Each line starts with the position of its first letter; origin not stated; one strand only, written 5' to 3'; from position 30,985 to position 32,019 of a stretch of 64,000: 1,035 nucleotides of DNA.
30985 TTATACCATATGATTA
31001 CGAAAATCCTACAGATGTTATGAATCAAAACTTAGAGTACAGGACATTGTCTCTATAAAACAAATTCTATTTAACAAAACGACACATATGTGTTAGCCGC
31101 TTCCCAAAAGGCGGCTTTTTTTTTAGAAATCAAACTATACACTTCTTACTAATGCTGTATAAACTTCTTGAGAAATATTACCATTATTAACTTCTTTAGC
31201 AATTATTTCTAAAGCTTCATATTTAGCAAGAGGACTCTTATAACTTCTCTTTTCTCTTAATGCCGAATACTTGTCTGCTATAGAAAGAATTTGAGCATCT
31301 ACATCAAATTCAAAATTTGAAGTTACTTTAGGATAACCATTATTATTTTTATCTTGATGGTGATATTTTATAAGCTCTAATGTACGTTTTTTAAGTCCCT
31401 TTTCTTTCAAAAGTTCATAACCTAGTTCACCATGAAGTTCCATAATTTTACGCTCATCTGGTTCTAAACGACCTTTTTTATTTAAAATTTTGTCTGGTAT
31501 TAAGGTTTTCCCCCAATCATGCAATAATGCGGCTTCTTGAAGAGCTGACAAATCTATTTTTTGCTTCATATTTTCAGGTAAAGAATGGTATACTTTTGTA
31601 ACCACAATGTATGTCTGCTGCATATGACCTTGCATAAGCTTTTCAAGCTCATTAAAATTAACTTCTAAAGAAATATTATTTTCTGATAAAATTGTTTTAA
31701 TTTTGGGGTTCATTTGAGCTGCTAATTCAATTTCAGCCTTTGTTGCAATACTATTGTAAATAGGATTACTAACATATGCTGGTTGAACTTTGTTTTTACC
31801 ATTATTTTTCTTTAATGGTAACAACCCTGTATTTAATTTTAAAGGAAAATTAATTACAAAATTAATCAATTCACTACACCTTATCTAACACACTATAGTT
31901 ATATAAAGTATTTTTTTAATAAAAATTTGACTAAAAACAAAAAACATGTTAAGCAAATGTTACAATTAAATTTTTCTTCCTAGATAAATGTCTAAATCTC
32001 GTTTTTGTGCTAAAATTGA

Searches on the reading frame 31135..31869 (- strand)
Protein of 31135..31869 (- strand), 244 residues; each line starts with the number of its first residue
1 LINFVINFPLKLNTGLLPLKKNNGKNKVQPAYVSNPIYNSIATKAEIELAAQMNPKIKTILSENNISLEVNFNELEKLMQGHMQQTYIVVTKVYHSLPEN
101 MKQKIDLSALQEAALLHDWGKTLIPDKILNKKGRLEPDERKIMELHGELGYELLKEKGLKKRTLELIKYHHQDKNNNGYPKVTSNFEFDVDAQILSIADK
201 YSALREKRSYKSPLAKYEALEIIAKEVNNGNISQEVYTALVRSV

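Call 18: search_protein_families(library=pfam, proteins=[window:31135-31869:-], max_evalue=0.001)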
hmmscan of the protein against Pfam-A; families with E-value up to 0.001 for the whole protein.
window:31135-31869:- (244 aa): 2 families
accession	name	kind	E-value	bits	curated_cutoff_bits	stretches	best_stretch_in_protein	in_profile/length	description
PF13487.12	HD_5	-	2.2e-22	80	27.2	1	106-229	38-164/170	HD domain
PF01966.28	HD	-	1.4e-15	58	22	1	98-203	20-115/116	HD domain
